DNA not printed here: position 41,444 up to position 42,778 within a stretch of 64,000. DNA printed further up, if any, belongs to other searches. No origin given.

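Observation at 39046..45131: Operon joining an aryl-CoA ligase, a split phenylphosphate-synthase-like kinase and an amidohydrolase-fold (de)carboxylase. Candidate new route for ATP-dependent activation and carboxylation of a phenolic compound.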

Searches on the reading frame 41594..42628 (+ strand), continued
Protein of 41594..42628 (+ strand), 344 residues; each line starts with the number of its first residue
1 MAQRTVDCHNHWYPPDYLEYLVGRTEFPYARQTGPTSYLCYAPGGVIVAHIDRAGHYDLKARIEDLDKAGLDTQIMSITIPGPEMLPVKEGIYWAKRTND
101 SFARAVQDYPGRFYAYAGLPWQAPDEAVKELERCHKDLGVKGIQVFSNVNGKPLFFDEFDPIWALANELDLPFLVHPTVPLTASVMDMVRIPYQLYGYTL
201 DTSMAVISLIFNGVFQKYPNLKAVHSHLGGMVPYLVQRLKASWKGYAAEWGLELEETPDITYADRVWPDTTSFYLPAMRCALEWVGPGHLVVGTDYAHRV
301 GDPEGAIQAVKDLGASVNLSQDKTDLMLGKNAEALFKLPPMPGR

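Call 93: fold_search(model_id=the predicted structure, library=pdb)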
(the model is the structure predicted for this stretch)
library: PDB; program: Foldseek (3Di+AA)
matches with E <= 10: 1067; with E <= 0.001: 140
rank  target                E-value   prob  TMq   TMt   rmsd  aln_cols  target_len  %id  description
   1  7pwy_A                1.1e-22  1.00  0.84  0.86   3.2       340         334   25  Structure of human dimeric ACMSD in complex with the inhibitor TES-1025 (released 2022-04-20)
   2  2wm1                  1.3e-22  1.00  0.83  0.86   3.3       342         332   25  The crystal structure of human alpha-amino-beta-carboxymuconate- epsilon-semialdehyde decarboxylase in complex with 1,3- (released 2009-11-03)
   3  4ofc_A                1.3e-22  1.00  0.84  0.86   3.2       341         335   26  2.0 Angstroms X-ray crystal structure of human 2-amino-3-carboxymuconate-6-semialdehye decarboxylase (released 2014-11-19)
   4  4hk7_C                2.2e-22  1.00  0.86  0.79   3.8       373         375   21  Crystal structure of Cordyceps militaris IDCase in complex with uracil (released 2013-09-11)
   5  4ign_A                2.4e-22  1.00  0.84  0.87   3.2       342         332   25  2.32 Angstrom X-ray Crystal structure of R47A mutant of human ACMSD (released 2014-05-07)
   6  2hbv_A                2.4e-22  1.00  0.83  0.86   3.3       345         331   24  Crystal Structure of alpha-Amino-beta-Carboxymuconate-epsilon-Semialdehyde-Decarboxylase (ACMSD) (released 2006-09-19)
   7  4era_A                3.0e-22  1.00  0.83  0.86   3.2       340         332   24  Evidence for a Dual Role of an Active Site Histidine in alpha-Amino-beta-Carboxymuconate-epsilon-Semialdehyde Decarbox (released 2012-08-22)
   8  4hk5_C                4.5e-22  1.00  0.86  0.80   3.9       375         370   21  Crystal structure of Cordyceps militaris IDCase in apo form (released 2013-09-11)
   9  4lan_A                5.0e-22  1.00  0.84  0.79   3.9       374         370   21  Crystal structure of Cordyceps militaris IDCase H195A mutant (released 2013-10-02)
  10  4epk_A                5.6e-22  1.00  0.83  0.86   3.3       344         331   23  Evidence for a Dual Role of an Active Site Histidine in alpha-Amino-beta-Carboxymuconate-epsilon-Semialdehyde Decarbox (released 2012-08-22)
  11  4hk7_A                6.3e-22  1.00  0.85  0.78   3.9       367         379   20  Crystal structure of Cordyceps militaris IDCase in complex with uracil (released 2013-09-11)
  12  4lak_B                6.3e-22  1.00  0.85  0.81   3.8       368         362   21  Crystal structure of Cordyceps militaris IDCase D323N mutant in apo form (released 2013-10-02)
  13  2hbx_A                7.5e-22  1.00  0.83  0.86   3.3       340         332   24  Crystal Structure of alpha-Amino-beta-Carboxymuconate-epsilon-Semialdehyde-Decarboxylase (ACMSD) (released 2006-09-19)
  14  4lal_B                8.4e-22  1.00  0.84  0.79   4.1       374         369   22  Crystal structure of Cordyceps militaris IDCase D323A mutant in complex with 5-carboxyl-uracil (released 2013-10-02)
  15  4lan_B                8.9e-22  1.00  0.85  0.79   4.3       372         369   21  Crystal structure of Cordyceps militaris IDCase H195A mutant (released 2013-10-02)
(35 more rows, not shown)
